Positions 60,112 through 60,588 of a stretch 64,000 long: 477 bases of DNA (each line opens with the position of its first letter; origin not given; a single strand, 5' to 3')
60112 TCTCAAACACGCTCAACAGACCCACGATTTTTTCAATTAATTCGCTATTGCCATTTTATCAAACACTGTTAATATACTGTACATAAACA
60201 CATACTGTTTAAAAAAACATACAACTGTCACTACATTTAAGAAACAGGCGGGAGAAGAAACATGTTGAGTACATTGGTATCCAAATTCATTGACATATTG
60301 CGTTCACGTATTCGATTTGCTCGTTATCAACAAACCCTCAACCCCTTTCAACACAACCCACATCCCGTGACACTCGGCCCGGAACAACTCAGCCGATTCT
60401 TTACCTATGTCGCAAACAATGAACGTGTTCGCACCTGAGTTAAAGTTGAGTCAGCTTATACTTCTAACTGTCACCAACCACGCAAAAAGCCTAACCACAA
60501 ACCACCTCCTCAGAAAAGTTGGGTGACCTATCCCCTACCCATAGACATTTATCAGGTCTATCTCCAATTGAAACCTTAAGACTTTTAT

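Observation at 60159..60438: Candidate DNA-damage module: unannotated 58-aa gene behind tandem non-canonical SOS boxes next to uvrA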

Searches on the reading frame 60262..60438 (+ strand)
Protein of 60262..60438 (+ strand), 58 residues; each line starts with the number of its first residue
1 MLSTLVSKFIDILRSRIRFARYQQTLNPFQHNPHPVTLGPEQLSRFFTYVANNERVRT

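Call 7: find_homologous_proteins(query=window:60262-60435:+, max_evalue=10)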
Query seq(58 aa) (58 aa): 16 proteins with E <= 10 among 16 candidates.
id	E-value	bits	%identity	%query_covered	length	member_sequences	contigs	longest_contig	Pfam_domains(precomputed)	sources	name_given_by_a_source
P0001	3.7e-28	113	91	100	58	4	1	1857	-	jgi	jgi:hypothetical protein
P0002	2.4e-24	101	82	98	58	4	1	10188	-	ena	-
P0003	1.0e-19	87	74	98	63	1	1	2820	-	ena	-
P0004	3.8e-18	82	66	98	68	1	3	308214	-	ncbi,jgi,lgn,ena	jgi:hypothetical protein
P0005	5.7e-18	81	70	93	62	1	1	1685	-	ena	-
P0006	6.3e-18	81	71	98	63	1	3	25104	-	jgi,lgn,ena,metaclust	metaclust:\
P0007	1.8e-15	73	58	98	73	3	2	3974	-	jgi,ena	-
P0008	3.2e-15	73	63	98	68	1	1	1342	-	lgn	-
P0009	1.6e-14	70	57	98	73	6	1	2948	-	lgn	-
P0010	5.1e-12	63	63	88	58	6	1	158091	-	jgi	jgi:hypothetical protein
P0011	2.4e-9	54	76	59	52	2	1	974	-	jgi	-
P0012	4.0e-9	54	62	84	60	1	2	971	-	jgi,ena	jgi:hypothetical protein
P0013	2.2e-8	51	60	84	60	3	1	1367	-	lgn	-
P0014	5.2e-8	50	52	93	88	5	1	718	-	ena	-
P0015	6.2e-8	50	56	88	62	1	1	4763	-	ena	-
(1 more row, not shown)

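Call 8: find_related_loci(query=window:60262-60435:+, collection=genome_contigs, flank=6000)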
Query seq(58 aa) (58 aa) in genome_contigs; peptide patterns used: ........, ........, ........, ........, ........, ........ (x = any residue, [..] = any of these).
434 stretches matched a pattern; 20 encode a relative of the query (tblastn E <= 1e-3); 20 distinct loci.
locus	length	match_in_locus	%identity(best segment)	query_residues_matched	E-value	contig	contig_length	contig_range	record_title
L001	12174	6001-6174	95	1-58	2e-34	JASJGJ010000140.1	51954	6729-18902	MAG: Porticoccus sp. isolate ChS5.bin.64 ChesSed_k141_153607, whole genome shotgun sequence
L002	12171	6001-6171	82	1-57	2e-29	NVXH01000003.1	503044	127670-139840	MAG: Porticoccaceae bacterium isolate NORP16 Contig_source1383C_11, whole genome shotgun sequence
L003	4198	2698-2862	64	6-55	7e-18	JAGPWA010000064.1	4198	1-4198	MAG: Porticoccus sp. isolate Lab_640_Diesel_bin.7 k141_56983, whole genome shotgun sequence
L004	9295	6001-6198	53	1-54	2e-15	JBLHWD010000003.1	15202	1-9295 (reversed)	MAG: Saprospiraceae bacterium isolate 3300046534_28 Ga0491194_0008832, whole genome shotgun sequence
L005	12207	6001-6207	51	1-57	4e-15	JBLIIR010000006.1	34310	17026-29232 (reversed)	MAG: Porticoccus sp. isolate 3300054696_135 Ga0535666_0001293, whole genome shotgun sequence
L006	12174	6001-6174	53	2-55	5e-15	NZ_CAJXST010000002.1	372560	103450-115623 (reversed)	MAG: uncultured Porticoccus sp. isolate SRR3933385_bin.7_MetaBAT_v2.12.1_MAG, whole genome shotgun sequence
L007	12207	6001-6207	49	1-57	1e-14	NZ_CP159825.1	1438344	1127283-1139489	Porticoccus sp. Uisw_050_02 chromosome, complete genome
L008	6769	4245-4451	49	1-57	2e-14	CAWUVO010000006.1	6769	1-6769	MAG: uncultured Porticoccus sp. isolate HER19_SLC_1000_bin_16_1 genome assembly, contig: HER19_SLC_1000_bin_16-read_117,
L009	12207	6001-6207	49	1-57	2e-14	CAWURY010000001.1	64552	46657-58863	MAG: uncultured Porticoccus sp. isolate HER22_SLD_50_bin_23_1 genome assembly, contig: HER22_SLD_50_bin_23-read_41, whol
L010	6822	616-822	49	1-57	2e-14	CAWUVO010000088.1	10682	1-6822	MAG: uncultured Porticoccus sp. isolate HER19_SLC_1000_bin_16_1 genome assembly, contig: HER19_SLC_1000_bin_16-read_27,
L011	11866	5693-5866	52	2-55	2e-14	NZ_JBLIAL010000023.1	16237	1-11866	MAG: Porticoccus sp. isolate 3300045789_3 Ga0491190_0002016, whole genome shotgun sequence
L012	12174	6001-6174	52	2-55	2e-14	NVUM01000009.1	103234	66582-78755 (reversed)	MAG: Porticoccus sp. isolate NORP89 Contig_source1383C_574, whole genome shotgun sequence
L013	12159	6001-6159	57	7-55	4e-14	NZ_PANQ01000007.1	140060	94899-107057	MAG: Porticoccus sp. isolate SAT26 244898, whole genome shotgun sequence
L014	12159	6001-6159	57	7-55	4e-14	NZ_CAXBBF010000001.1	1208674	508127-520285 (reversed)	MAG: uncultured Porticoccus sp. isolate ERR2762153_binner13_Refined_15 ERZ3422244.2, whole genome shotgun sequence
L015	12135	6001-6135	64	13-55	3e-13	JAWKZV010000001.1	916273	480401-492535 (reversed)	MAG: Porticoccaceae bacterium isolate AC1.2 AC1.2.fa-1, whole genome shotgun sequence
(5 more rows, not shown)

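Call 14: search_protein_families(library=pfam, alignment_id=A1, max_evalue=10)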
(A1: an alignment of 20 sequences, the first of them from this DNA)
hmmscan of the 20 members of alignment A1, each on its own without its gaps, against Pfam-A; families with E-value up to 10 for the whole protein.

A. member 1, seq(58 aa): 0 families

B. families by the number of members that match (of 20 scanned): 4 families
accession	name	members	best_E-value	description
PF13495.12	Phage_int_SAM_4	3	0.052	Phage integrase, N-terminal SAM-like domain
PF08883.16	DOPA_dioxygen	1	0.12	Dopa 4,5-dioxygenase family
PF12867.12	DinB_2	1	0.16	DinB superfamily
PF13899.12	Thioredoxin_7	1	0.2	Thioredoxin-like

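Call 15: search_protein_families(library=ncbifam, alignment_id=A1, max_evalue=10)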
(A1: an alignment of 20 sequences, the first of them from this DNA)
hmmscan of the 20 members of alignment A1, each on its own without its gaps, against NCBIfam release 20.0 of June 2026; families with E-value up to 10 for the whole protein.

A. member 1, seq(58 aa): 1 family
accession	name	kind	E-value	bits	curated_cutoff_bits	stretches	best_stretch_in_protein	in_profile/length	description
NF011946.0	PRK15417.1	equivalog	0.13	11.4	435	1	13-56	31-74/337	integron integrase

B. families by the number of members that match (of 20 scanned): 1 family
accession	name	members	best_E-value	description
NF011946.0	PRK15417.1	16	0.0015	integron integrase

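Call 16: search_solved_structures(query=A1, max_evalue=10)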
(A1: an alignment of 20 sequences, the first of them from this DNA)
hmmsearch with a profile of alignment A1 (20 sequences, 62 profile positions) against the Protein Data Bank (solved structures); distinct sequences matched with E-value up to 10: 0.

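Call 34: find_encoding_contigs(protein=window:60262-60438:+, flank=10000, max_places=6)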
Protein window:60262-60438:+ (58 aa): 23 contigs read that carry it; 6 places shown.
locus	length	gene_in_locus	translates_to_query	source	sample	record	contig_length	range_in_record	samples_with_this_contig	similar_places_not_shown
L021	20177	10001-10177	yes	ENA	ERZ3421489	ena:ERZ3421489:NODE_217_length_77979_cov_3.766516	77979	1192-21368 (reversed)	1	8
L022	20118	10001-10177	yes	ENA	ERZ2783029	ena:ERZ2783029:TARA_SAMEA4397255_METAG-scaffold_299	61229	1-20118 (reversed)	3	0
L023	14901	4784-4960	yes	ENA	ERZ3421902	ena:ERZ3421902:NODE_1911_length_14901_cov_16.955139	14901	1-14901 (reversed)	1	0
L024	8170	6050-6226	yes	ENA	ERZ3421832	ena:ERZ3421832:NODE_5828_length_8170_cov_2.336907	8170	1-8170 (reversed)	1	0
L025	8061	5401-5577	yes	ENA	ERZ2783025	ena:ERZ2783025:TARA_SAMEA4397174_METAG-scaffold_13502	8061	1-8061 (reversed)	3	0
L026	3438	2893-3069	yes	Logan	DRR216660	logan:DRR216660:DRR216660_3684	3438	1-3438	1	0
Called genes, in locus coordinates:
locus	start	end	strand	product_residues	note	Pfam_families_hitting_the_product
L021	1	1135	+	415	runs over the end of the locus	PF00155:Aminotran_1_2 (faint), PF01041:DegT_DnrJ_EryC1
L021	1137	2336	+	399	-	PF01041:DegT_DnrJ_EryC1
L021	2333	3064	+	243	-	PF08889:WbqC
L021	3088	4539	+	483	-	-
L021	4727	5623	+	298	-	PF00535:Glycos_transf_2, PF10111:Glyco_tranf_2_2 (weak), PF13641:Glyco_tranf_2_3, PF13712:Glyco_tranf_2_5 (faint), PF13632:Glyco_trans_2_3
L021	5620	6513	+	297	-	PF01370:Epimerase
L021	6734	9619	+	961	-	PF00005:ABC_tran (faint), PF02463:SMC_N (faint), PF03193:RsgA_GTPase (faint), PF13191:AAA_16 (faint), PF13476:AAA_23 (faint), PF13555:AAA_29 (faint), PF17760:UvrA_inter, PF17755:UvrA_DNA-bind, +1 more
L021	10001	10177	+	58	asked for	-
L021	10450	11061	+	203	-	-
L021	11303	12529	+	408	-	PF01743:PolyA_pol, PF12627:PolyA_pol_RNAbd, PF01966:HD (weak)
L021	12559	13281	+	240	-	PF00106:adh_short, PF08659:KR (weak), PF13561:adh_short_C2, PF23441:SDR (weak)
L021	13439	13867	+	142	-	PF00011:HSP20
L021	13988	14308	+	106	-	PF21173:DksA-like_N, PF01258:zf-dskA_traR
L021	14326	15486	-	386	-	PF01070:FMN_dh, PF03060:NMO (weak)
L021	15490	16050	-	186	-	PF01288:HPPK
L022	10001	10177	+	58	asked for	-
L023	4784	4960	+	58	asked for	-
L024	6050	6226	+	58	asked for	-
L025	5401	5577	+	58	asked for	-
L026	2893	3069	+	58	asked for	-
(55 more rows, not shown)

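Call 36: search_protein_representatives(alignment_id=A2)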
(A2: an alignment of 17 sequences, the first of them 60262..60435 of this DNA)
Query: 17 sequences, 62 profile positions. Proteins with E-value up to 0.001 (for the whole library): 7; up to 1e-10: 5; up to 1e-30: 0. The best 7 are listed.
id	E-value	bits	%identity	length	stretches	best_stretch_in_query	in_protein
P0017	5.0e-28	113.1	-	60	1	4-62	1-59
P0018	2.9e-25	104.2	-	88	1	2-61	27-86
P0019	1.7e-24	101.8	-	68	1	2-61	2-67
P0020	1.3e-18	83.0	-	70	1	1-61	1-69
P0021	1.9e-15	72.8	-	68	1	8-60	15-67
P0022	1.1e-08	51.1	-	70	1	4-57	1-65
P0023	1.4e-04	38.0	-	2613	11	33-50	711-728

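Call 38: predict_structure(alignment_id=A2)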
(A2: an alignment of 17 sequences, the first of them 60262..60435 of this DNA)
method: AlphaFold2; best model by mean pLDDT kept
length: 58 residues; sequences in the alignment: 17
mean_pLDDT: 72.7   pTM: 0.30
mean pLDDT of the five models: 72.7, 72.2, 69.8, 69.4, 68.1
residues with pLDDT >= 90: 3; 70-90: 33; 50-70: 20; < 50: 2
segments of 3 or more residues with pLDDT < 50: none
pLDDT, mean of each block of 10 residues (from residue 1): 79 80 54 62 88 74
secondary structure, 60 per line:
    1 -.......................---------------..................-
elements in order: H2-24 H40-57

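Call 44: find_encoding_contigs(protein=P0004, flank=10000, max_places=2)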
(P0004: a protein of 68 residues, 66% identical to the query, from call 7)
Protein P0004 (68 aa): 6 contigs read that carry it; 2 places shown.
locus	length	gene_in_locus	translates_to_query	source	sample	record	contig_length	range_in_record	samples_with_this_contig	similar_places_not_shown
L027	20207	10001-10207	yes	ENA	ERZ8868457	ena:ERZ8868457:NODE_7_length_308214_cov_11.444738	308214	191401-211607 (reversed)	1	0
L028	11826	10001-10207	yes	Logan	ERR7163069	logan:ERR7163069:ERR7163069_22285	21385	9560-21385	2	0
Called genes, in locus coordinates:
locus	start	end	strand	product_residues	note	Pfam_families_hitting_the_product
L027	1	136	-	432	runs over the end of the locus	PF01943:Polysacc_synt, PF13440:Polysacc_synt_3 (weak), PF01554:MatE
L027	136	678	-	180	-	PF00132:Hexapep, PF14602:Hexapep_2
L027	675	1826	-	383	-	-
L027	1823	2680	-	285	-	PF00685:Sulfotransfer_1 (faint), PF13469:Sulfotransfer_3 (faint)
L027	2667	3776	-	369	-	PF13439:Glyco_transf_4 (weak), PF00534:Glycos_transf_1, PF13692:Glyco_trans_1_4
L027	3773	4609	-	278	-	-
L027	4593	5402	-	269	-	PF00685:Sulfotransfer_1, PF13469:Sulfotransfer_3 (faint)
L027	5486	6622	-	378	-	PF02706:Wzz, PF13807:GNVR (faint)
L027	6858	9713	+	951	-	PF00005:ABC_tran (faint), PF02463:SMC_N (faint), PF03193:RsgA_GTPase (faint), PF13191:AAA_16 (faint), PF13555:AAA_29 (faint), PF17760:UvrA_inter, PF17755:UvrA_DNA-bind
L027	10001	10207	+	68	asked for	-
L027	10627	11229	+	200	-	-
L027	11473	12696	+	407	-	PF01743:PolyA_pol, PF12627:PolyA_pol_RNAbd, PF01966:HD (weak)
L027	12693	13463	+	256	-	PF00106:adh_short, PF08659:KR (weak), PF13561:adh_short_C2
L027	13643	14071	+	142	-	PF00011:HSP20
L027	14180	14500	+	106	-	PF21173:DksA-like_N, PF01258:zf-dskA_traR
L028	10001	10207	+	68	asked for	-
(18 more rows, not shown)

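Call 45: find_encoding_contigs(protein=P0007, flank=3000, max_places=2)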
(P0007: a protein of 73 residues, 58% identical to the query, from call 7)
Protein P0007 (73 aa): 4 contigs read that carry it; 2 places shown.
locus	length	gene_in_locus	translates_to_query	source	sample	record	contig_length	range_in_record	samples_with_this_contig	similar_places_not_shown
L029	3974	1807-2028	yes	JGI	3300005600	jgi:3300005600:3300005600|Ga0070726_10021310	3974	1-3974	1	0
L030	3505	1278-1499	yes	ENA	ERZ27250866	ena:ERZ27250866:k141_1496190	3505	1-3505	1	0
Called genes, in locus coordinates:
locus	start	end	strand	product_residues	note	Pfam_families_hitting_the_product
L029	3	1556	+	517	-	?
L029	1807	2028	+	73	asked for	-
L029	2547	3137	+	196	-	-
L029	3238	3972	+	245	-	?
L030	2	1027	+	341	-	?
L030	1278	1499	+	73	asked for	-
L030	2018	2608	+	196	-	-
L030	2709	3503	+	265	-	?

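Call 46: find_encoding_contigs(protein=P0006, flank=3000, max_places=2)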
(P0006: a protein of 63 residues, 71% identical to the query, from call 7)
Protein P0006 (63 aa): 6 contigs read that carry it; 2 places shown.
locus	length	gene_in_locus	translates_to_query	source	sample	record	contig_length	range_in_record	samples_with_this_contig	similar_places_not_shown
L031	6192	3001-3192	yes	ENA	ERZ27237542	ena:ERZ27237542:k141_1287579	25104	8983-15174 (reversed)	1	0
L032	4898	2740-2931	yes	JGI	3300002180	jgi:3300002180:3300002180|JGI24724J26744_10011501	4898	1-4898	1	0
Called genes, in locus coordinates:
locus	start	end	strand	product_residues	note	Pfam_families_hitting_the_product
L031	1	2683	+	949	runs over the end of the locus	PF00005:ABC_tran (faint), PF02463:SMC_N (faint), PF03193:RsgA_GTPase (faint), PF13191:AAA_16 (faint), PF13555:AAA_29 (faint), PF20703:nSTAND1 (faint), PF17760:UvrA_inter, PF17755:UvrA_DNA-bind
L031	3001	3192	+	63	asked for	-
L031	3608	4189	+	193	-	-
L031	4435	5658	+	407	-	PF01743:PolyA_pol, PF01966:HD (faint), PF12627:PolyA_pol_RNAbd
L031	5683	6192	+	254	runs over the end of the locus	PF23441:SDR (weak), PF00106:adh_short, PF08659:KR (weak), PF13561:adh_short_C2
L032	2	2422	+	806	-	?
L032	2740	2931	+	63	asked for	-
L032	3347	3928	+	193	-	-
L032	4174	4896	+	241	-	?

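Call 67: find_encoding_contigs(protein=P0022, flank=6000, max_places=3)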
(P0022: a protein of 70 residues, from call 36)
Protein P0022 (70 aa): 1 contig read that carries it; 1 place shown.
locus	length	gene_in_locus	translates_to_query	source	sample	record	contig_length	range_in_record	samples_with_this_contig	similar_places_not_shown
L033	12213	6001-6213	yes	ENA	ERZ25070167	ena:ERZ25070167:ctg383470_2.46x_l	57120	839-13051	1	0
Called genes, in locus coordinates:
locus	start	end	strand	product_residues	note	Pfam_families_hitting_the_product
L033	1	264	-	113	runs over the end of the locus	PF05635:23S_rRNA_IVP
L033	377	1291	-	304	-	PF01507:PAPS_reduct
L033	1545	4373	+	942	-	PF00005:ABC_tran (faint), PF02463:SMC_N (faint), PF03193:RsgA_GTPase (faint), PF13191:AAA_16 (faint), PF13476:AAA_23 (faint), PF13555:AAA_29 (faint), PF17760:UvrA_inter, PF17755:UvrA_DNA-bind, +1 more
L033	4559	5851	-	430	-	PF04932:Wzy_C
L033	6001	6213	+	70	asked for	-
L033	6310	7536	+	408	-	PF01743:PolyA_pol, PF12627:PolyA_pol_RNAbd, PF01966:HD (weak)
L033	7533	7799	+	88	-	PF00106:adh_short, PF13561:adh_short_C2 (weak)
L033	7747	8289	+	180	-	PF00106:adh_short, PF13561:adh_short_C2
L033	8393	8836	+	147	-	PF00011:HSP20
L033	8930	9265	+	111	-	PF21173:DksA-like_N, PF01258:zf-dskA_traR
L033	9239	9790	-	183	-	PF01288:HPPK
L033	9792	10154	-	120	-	PF02152:FolB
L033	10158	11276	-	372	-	PF00814:TsaD, PF22521:HypF_C_2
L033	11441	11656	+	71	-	PF01165:Ribosomal_S21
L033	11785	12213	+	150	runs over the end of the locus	PF09424:YqeY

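Call 68: find_encoding_contigs(protein=P0021, flank=6000, max_places=3)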
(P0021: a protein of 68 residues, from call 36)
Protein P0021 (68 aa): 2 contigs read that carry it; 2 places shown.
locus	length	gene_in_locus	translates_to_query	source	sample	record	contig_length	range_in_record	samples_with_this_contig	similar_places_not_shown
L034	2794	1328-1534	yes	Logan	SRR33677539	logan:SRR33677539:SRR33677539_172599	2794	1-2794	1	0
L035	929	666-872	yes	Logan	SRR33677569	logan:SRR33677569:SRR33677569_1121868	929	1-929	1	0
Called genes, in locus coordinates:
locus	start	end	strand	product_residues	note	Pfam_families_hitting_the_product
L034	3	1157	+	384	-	?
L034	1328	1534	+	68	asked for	-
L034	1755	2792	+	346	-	?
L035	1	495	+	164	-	?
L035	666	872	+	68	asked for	-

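Call 72: fold_search(model_id=the predicted structure, library=pdb)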
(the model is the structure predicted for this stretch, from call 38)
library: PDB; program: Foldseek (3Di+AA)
matches with E <= 10: 0; with E <= 0.001: 0
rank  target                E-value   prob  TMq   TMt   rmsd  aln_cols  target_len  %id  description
